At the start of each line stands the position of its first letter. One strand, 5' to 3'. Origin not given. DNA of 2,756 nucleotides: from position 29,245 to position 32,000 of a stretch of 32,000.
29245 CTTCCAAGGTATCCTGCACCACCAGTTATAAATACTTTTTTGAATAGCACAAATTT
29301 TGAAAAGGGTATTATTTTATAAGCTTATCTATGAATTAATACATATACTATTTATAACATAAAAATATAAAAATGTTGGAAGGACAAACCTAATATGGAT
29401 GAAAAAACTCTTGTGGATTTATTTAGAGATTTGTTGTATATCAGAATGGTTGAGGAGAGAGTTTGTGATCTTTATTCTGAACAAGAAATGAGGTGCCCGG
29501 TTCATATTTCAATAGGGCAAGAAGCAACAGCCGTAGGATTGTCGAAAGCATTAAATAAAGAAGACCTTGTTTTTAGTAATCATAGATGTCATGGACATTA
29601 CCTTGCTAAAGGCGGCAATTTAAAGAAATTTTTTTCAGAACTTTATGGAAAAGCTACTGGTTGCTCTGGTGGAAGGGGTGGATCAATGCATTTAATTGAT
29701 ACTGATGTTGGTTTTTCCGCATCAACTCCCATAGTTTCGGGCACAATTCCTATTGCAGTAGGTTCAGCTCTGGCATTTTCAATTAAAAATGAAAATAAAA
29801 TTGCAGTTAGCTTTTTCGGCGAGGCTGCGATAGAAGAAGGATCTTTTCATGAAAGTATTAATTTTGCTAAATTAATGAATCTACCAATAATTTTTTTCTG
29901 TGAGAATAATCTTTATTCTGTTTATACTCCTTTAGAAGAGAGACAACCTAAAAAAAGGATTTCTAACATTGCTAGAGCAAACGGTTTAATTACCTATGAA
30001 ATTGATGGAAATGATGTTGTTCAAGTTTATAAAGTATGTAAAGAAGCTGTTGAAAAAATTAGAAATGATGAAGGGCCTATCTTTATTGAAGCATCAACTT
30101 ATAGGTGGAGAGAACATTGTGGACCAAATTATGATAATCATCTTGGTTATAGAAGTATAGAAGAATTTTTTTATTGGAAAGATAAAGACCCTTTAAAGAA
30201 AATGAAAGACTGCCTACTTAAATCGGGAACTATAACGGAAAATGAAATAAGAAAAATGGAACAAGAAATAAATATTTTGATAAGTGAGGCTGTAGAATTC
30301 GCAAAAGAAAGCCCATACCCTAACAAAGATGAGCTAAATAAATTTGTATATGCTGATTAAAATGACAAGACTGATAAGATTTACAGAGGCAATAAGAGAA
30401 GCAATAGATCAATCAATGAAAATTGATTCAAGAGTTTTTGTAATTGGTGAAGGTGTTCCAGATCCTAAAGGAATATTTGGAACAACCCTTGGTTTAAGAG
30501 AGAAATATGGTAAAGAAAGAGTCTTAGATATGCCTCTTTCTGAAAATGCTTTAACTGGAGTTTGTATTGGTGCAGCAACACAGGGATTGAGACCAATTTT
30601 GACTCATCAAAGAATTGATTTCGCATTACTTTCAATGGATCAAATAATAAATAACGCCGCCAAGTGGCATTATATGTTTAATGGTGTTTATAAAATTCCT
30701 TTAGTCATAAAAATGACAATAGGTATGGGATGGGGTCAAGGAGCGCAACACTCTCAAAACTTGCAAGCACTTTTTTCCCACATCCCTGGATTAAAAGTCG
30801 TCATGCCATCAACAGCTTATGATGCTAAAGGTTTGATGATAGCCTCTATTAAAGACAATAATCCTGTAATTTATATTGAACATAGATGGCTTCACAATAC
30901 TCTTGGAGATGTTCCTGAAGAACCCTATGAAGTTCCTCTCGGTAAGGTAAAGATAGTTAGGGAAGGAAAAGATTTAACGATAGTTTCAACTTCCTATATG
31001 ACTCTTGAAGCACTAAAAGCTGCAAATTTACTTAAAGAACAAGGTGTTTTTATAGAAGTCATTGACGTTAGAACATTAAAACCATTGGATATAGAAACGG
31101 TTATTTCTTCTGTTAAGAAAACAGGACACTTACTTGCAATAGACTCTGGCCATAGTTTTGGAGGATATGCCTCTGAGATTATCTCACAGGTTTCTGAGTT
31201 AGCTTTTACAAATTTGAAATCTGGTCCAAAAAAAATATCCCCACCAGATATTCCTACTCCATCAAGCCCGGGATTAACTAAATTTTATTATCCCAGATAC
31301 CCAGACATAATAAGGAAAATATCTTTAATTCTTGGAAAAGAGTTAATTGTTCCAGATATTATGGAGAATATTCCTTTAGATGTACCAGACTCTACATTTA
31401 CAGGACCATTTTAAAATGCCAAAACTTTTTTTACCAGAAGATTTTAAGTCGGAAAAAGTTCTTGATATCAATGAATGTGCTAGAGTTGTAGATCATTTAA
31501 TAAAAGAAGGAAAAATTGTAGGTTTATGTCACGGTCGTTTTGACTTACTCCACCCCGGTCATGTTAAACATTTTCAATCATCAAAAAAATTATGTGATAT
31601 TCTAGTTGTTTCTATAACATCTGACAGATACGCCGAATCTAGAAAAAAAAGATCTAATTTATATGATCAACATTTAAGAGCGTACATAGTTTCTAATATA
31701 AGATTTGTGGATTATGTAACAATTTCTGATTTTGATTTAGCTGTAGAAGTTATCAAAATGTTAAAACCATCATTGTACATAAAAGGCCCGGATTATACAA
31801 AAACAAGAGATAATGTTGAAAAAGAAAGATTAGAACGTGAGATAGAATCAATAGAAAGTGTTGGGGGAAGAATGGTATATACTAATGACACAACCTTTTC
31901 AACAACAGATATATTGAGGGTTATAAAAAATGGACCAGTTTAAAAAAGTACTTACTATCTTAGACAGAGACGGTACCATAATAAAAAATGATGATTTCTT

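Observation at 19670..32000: Large nucleotide-sugar tailoring cluster with an unusual enzyme combination for a small archaeal genome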

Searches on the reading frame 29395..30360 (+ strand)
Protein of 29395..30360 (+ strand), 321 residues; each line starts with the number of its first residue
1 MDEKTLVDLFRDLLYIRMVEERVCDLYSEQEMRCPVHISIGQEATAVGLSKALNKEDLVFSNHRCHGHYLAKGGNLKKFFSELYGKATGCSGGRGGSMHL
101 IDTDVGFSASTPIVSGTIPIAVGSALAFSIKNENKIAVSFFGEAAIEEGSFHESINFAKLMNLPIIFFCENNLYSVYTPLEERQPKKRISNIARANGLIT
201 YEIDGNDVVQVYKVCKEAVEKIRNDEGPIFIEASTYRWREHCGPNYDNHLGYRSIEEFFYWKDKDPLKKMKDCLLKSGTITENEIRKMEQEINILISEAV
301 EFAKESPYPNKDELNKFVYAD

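Call 4: search_protein_families(library=pfam, proteins=[window:29395-30360:+], max_evalue=0.001)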
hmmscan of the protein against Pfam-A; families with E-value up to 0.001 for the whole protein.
window:29395-30360:+ (321 aa): 1 family
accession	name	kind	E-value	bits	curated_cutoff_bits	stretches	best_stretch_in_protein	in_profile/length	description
PF00676.26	E1_dh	-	7.9e-72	242.2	22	1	15-310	5-298/300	Dehydrogenase E1 component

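Call 5: search_protein_families(library=ncbifam, proteins=[window:29395-30360:+], max_evalue=0.001)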
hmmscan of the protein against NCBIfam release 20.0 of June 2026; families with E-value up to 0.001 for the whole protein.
window:29395-30360:+ (321 aa): 6 families
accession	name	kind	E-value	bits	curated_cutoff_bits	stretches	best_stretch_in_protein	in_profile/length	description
TIGR03182.1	PDH_E1_alph_y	equivalog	3.1e-94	315.4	393.85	1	4-320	2-315/315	pyruvate dehydrogenase (acetyl-transferring) E1 component subunit alpha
TIGR03181.1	PDH_E1_alph_x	equivalog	8.3e-65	218.9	411.35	1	2-320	22-328/341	pyruvate dehydrogenase (acetyl-transferring) E1 component subunit alpha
NF004559.0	PRK05899.2-5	equivalog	2.1e-07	29.6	488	1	117-236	131-248/627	transketolase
TIGR00204.1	dxs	equivalog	0.00035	19.2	465.95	1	115-179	114-178/616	1-deoxy-D-xylulose-5-phosphate synthase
NF006914.0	PRK09404.1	equivalog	0.00081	17.7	764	1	112-305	319-513/919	2-oxoglutarate dehydrogenase E1 component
TIGR00239.1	2oxo_dh_E1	equivalog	0.00086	17.3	770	1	110-300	322-513/931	2-oxoglutarate dehydrogenase E1 component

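Call 13: search_solved_structures(query=window:29395-30360:+, max_evalue=1e-10)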
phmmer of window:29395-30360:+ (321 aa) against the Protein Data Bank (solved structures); distinct sequences matched with E-value up to 1e-10: 28.
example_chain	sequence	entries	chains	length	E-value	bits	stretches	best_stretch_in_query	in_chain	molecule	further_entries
1ni4_A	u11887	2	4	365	6e-46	160.3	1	10-320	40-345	Pyruvate dehydrogenase E1 component: Alpha subunit | Pyruvate dehydrogenase E1 component subunit alpha, somatic form, mitochondrial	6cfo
3exf_A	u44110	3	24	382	6.9e-46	160.1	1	10-320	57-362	Pyruvate dehydrogenase E1 component subunit alpha, somatic form, mitochondrial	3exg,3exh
3exe_A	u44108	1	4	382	7e-46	160.1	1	10-320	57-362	Pyruvate dehydrogenase E1 component subunit alpha, somatic form, mitochondrial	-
2ozl_A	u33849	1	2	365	1e-45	159.5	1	10-320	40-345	Pyruvate dehydrogenase E1 component alpha subunit, somatic form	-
6cer_A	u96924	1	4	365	1.6e-45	158.9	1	10-320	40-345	Pyruvate dehydrogenase E1 component subunit alpha, somatic form, mitochondrial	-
3exi_A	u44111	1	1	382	1.8e-45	158.7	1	10-320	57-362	Pyruvate dehydrogenase E1 component subunit alpha, somatic form, mitochondrial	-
2bff_A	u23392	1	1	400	9.7e-45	156.3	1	9-319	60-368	2-OXOISOVALERATE DEHYDROGENASE ALPHA SUBUNIT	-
1dtw_A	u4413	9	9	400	9.7e-45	156.3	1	9-319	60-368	BRANCHED-CHAIN ALPHA-KETO ACID DEHYDROGENASE ALPHA SUBUNIT | 2-OXOISOVALERATE DEHYDROGENASE ALPHA SUBUNIT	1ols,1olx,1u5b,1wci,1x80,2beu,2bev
1x7y_A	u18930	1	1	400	1.5e-44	155.7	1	9-319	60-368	2-oxoisovalerate dehydrogenase alpha subunit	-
1x7z_A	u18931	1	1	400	1.5e-44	155.7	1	9-319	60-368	2-oxoisovalerate dehydrogenase alpha subunit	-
1x7w_A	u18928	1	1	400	1.5e-44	155.6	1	9-319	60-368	2-oxoisovalerate dehydrogenase alpha subunit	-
1x7x_A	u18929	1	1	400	1.8e-44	155.4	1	9-319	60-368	2-oxoisovalerate dehydrogenase alpha subunit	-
1olu_A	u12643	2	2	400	3.1e-44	154.7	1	9-319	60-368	2-OXOISOVALERATE DEHYDROGENASE ALPHA SUBUNIT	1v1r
2j9f_A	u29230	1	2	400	4.8e-44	154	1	9-319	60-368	2-OXOISOVALERATE DEHYDROGENASE ALPHA SUBUNIT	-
1v16_A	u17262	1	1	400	1.1e-43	152.8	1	9-319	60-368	2-OXOISOVALERATE DEHYDROGENASE ALPHA SUBUNIT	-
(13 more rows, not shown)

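Call 34: list_cluster_members(proteins=[P0001, window:29395-30360:+, window:27302-28306:-, window:448-882:-])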
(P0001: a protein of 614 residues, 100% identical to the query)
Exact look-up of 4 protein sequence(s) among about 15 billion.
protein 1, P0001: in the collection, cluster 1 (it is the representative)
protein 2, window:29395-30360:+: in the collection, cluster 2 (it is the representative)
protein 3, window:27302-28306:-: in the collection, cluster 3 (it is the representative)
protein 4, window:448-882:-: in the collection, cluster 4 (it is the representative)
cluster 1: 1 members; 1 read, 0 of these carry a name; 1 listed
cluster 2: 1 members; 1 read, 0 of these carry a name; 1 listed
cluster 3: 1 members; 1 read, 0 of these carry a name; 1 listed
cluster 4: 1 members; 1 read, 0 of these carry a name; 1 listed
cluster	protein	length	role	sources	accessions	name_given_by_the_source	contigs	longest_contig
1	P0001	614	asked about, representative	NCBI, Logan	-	-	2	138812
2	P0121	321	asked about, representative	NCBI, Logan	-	-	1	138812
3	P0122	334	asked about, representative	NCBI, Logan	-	-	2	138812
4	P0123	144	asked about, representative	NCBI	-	-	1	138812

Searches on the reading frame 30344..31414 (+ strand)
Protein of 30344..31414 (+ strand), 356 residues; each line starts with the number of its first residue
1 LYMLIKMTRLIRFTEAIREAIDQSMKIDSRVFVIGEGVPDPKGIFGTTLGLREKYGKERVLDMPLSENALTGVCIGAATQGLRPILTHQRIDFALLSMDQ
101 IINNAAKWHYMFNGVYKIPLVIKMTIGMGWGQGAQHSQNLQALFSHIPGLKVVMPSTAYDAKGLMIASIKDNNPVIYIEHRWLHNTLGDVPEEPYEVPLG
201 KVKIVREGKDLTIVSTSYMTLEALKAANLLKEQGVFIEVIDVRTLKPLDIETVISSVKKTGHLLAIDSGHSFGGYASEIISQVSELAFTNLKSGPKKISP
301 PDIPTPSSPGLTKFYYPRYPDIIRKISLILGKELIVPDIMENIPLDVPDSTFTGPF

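Call 4: search_protein_families(library=pfam, proteins=[window:30344-31414:+], max_evalue=0.001)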
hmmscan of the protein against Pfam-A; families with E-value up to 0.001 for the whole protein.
window:30344-31414:+ (356 aa): 2 families
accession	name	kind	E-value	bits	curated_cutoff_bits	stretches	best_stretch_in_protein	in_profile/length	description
PF02779.29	Transket_pyr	-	1.5e-33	116.4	27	1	12-181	4-169/174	Transketolase, pyrimidine binding domain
PF02780.25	Transketolase_C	-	8.9e-32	110.1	25.9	1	200-318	1-120/124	Transketolase, C-terminal domain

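Call 5: search_protein_families(library=ncbifam, proteins=[window:30344-31414:+], max_evalue=0.001)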
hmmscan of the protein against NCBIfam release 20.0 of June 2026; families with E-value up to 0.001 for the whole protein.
window:30344-31414:+ (356 aa): 7 families
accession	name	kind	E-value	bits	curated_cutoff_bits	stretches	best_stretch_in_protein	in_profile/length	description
NF006667.0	PRK09212.1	subfamily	3.8e-97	325.1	321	1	11-329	4-322/327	pyruvate dehydrogenase complex E1 component subunit beta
NF008854.0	PRK11892.1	equivalog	2.2e-90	303.6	454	1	13-325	144-457/464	pyruvate dehydrogenase complex E1 component subunit beta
NF004559.0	PRK05899.2-5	equivalog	6.5e-20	70.9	488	1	53-285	356-580/627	transketolase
TIGR00204.1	dxs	equivalog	1.4e-17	63.5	465.95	1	50-285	345-571/616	1-deoxy-D-xylulose-5-phosphate synthase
NF008968.0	PRK12315.1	subfamily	5.2e-13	48.1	510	1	13-294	281-548/582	1-deoxy-D-xylulose-5-phosphate synthase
NF004556.0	PRK05899.2-2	equivalog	5e-12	44.9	575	1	192-286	503-596/639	transketolase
NF003933.0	PRK05444.2-2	equivalog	1.8e-08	33.4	395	1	50-285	328-559/606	1-deoxy-D-xylulose-5-phosphate synthase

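Call 15: find_encoding_contigs(protein=window:30362-31414:+, flank=10000, max_places=4)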
Protein window:30362-31414:+ (350 aa): 3 contigs read that carry it; 3 places shown.
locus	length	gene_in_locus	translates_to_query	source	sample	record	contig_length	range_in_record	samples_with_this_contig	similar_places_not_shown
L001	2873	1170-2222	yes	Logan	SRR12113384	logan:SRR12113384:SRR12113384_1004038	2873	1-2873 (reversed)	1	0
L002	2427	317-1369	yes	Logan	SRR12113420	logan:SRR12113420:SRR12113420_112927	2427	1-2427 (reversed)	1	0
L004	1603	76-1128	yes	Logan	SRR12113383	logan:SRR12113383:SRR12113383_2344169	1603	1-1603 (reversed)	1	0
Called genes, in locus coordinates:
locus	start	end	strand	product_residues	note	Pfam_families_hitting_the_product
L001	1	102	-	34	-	?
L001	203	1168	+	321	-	PF00676:E1_dh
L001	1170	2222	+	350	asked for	PF02779:Transket_pyr, PF02780:Transketolase_C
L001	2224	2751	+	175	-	PF01467:CTP_transf_like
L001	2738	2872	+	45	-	?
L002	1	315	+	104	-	?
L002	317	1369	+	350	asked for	PF02779:Transket_pyr, PF02780:Transketolase_C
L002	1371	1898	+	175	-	PF01467:CTP_transf_like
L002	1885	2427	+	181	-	?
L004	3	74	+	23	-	?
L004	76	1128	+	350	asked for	PF02779:Transket_pyr, PF02780:Transketolase_C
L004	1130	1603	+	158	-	?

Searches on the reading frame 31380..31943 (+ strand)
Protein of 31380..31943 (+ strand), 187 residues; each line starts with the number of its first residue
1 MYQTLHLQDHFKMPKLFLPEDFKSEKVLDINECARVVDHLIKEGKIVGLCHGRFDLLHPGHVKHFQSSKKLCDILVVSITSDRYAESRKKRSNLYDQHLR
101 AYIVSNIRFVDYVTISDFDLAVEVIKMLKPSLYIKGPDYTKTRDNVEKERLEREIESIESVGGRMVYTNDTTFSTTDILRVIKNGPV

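Call 7: search_protein_families(library=pfam, proteins=[window:31380-31943:+], max_evalue=0.01)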
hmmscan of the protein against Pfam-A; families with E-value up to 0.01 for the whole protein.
window:31380-31943:+ (187 aa): 1 family
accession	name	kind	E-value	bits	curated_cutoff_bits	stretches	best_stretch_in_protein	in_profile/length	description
PF01467.32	CTP_transf_like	-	6.4e-13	49.5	21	1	50-179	2-131/133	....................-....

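Call 8: find_encoding_contigs(protein=window:31380-31943:+, flank=10000, max_places=6)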
Protein window:31380-31943:+ (187 aa): no gene with exactly this product is on record in the collection.

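Call 10: find_encoding_contigs(protein=window:31416-31943:+, flank=10000, max_places=6)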
Protein window:31416-31943:+ (175 aa): 3 contigs read that carry it; 3 places shown.
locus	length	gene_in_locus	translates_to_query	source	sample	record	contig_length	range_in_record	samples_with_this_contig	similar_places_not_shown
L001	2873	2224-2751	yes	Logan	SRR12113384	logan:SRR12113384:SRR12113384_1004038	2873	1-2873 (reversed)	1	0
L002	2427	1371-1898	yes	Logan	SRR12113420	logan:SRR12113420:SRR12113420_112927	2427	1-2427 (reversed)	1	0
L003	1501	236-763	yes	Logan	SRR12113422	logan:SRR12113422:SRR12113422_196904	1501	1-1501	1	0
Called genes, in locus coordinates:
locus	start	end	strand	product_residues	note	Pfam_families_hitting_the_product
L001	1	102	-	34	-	?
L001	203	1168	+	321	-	PF00676:E1_dh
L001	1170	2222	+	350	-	PF02779:Transket_pyr, PF02780:Transketolase_C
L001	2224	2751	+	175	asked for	PF01467:CTP_transf_like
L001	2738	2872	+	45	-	?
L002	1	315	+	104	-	?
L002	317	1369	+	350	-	PF02779:Transket_pyr, PF02780:Transketolase_C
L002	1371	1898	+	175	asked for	PF01467:CTP_transf_like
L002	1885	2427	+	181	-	?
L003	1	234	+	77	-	?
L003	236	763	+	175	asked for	PF01467:CTP_transf_like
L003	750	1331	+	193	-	-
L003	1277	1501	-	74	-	?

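Call 24: search_protein_families(library=pfam, proteins=[L003:750-1331:+], max_evalue=0.001)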
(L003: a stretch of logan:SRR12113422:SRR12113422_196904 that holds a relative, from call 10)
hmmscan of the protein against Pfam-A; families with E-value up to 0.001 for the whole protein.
L003:750-1331:+ (193 aa): 0 families

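Call 32: search_protein_families(library=ncbifam, proteins=[window:31416-31943:+, L003:750-1331:+], max_evalue=0.001)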
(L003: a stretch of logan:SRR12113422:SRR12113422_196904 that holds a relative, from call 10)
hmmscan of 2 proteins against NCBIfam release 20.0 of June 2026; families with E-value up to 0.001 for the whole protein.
window:31416-31943:+ (175 aa): 9 families
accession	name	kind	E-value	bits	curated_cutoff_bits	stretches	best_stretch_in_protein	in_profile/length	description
TIGR02199.1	rfaE_dom_II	equivalog_domain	2.7e-25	88.9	181.5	1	25-171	3-143/144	D-glycero-beta-D-manno-heptose 1-phosphate adenylyltransferase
NF008454.0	PRK11316.1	equivalog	1.7e-16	59.9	521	1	13-172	320-473/475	bifunctional D-glycero-beta-D-manno-heptose-7-phosphate kinase/D-glycero-beta-D-manno-heptose 1-phosphate adenylyltransferase HldE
TIGR01518.1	g3p_cytidyltrns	equivalog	2.1e-13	50.5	165.4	1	37-137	2-102/125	glycerol-3-phosphate cytidylyltransferase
TIGR00125.1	cyt_tran_rel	domain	3.8e-12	46.2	27.7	1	35-99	1-63/65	adenylyltransferase/cytidyltransferase family protein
NF001985.0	PRK00777.1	subfamily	8.9e-08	32.3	104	1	40-89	11-59/157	pantetheine-phosphate adenylyltransferase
NF004158.0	PRK05627.1-1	equivalog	2.9e-05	23.6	396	0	37-175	20-175/304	bifunctional riboflavin kinase/FAD synthetase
NF005518.0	PRK07143.1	equivalog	3e-05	23.6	232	1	37-123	19-115/281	hypothetical protein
TIGR01510.1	coaD_prev_kdtB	equivalog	9e-05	22.5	103.3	1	36-124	2-86/155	pantetheine-phosphate adenylyltransferase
NF002250.0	PRK01170.1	subfamily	0.00051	19.6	489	1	38-158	5-126/322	bifunctional pantetheine-phosphate adenylyltransferase/NTP phosphatase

L003:750-1331:+ (193 aa): 7 families
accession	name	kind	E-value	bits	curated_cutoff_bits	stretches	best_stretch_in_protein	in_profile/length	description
TIGR01656.1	Histidinol-ppas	subfamily_domain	7.4e-20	71.4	84.15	1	10-168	4-141/149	histidinol-phosphate phosphatase domain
NF006506.0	PRK08942.1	equivalog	3.6e-17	62.5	178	1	8-167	5-141/182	D-glycero-beta-D-manno-heptose 1,7-bisphosphate 7-phosphatase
NF003937.0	PRK05446.1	equivalog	8.5e-13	48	443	1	6-179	4-157/355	bifunctional histidinol-phosphatase/imidazoleglycerol-phosphate dehydratase HisB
TIGR01662.1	HAD-SF-IIIA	subfamily_domain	2.3e-12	47.2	44.6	1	9-169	3-135/141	HAD-IIIA family hydrolase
TIGR00213.1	GmhB_yaeD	subfamily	2.9e-11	43.4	149.6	1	10-158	5-135/176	D-glycero-beta-D-manno-heptose 1,7-bisphosphate 7-phosphatase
TIGR01261.1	hisB_Nterm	equivalog_domain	1.1e-08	34.7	140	1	10-122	5-116/161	histidinol-phosphatase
NF050049.1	HBPPhtaseGmhB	domain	3.9e-07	30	250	1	6-103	3-95/171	D-glycero-alpha-D-manno-heptose-1,7-bisphosphate 7-phosphatase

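Call 68: find_related_loci(query=L003:750-1331:+, collection=metagenome_contigs, flank=10000)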
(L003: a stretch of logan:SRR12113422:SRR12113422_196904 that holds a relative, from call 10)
Query L003:750-1331:+ (193 aa) in metagenome_contigs; peptide patterns used: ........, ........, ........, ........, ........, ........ (x = any residue, [..] = any of these).
294 stretches matched a pattern, but none encodes a relative of the query by tblastn (E <= 1e-3).

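Call 69: find_homologous_proteins(query=L003:1280-1501:-, max_evalue=0.00001)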
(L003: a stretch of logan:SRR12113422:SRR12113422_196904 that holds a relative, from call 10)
Query L003:1280-1501:- (73 aa): 4 proteins with E <= 0.00001 among 5 candidates.
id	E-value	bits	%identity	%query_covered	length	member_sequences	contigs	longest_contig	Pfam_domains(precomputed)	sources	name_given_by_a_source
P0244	1.9e-16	77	64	81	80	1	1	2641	PF01380.28,PF13580.12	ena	-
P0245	5.2e-15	73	73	66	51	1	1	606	-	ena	-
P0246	1.7e-14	71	62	82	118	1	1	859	PF01380.28,PF13580.12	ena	-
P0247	2.8e-13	67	70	64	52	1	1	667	-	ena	-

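Call 79: search_solved_structures(query=window:31416-31943:+, max_evalue=0.001)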
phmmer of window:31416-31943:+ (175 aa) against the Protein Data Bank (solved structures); distinct sequences matched with E-value up to 0.001: 9.
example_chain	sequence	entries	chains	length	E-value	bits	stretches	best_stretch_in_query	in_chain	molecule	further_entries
1coz_A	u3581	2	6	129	4.6e-09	39.8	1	37-102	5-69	PROTEIN (GLYCEROL-3-PHOSPHATE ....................) | glycerol-3-phosphate cytidylyltransferase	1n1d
3glv_A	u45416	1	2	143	6.4e-09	39.4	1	36-127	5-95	Lipopolysaccharide core biosynthesis protein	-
3elb_A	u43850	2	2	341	2.3e-08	37.6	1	37-134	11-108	Ethanolamine-phosphate cytidylyltransferase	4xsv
2b7l_A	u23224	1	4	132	2.3e-08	37.5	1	37-127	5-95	glycerol-3-phosphate cytidylyltransferase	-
5x9q_A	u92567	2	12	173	4.8e-07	33.2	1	37-128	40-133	Putative cytidylyltransferase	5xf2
5x3d_A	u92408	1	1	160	1.6e-06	31.5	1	42-157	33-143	Phosphoenolpyruvate phosphomutase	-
9hsg_A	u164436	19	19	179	0.00016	25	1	33-117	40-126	choline-phosphate cytidylyltransferase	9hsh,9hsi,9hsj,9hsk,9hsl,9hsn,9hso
9hsm_A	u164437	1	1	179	0.00016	25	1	33-117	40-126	choline-phosphate cytidylyltransferase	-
4zcp_A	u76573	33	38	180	0.00016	25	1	33-117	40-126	Cholinephosphate cytidylyltransferase | Choline-phosphate cytidylyltransferase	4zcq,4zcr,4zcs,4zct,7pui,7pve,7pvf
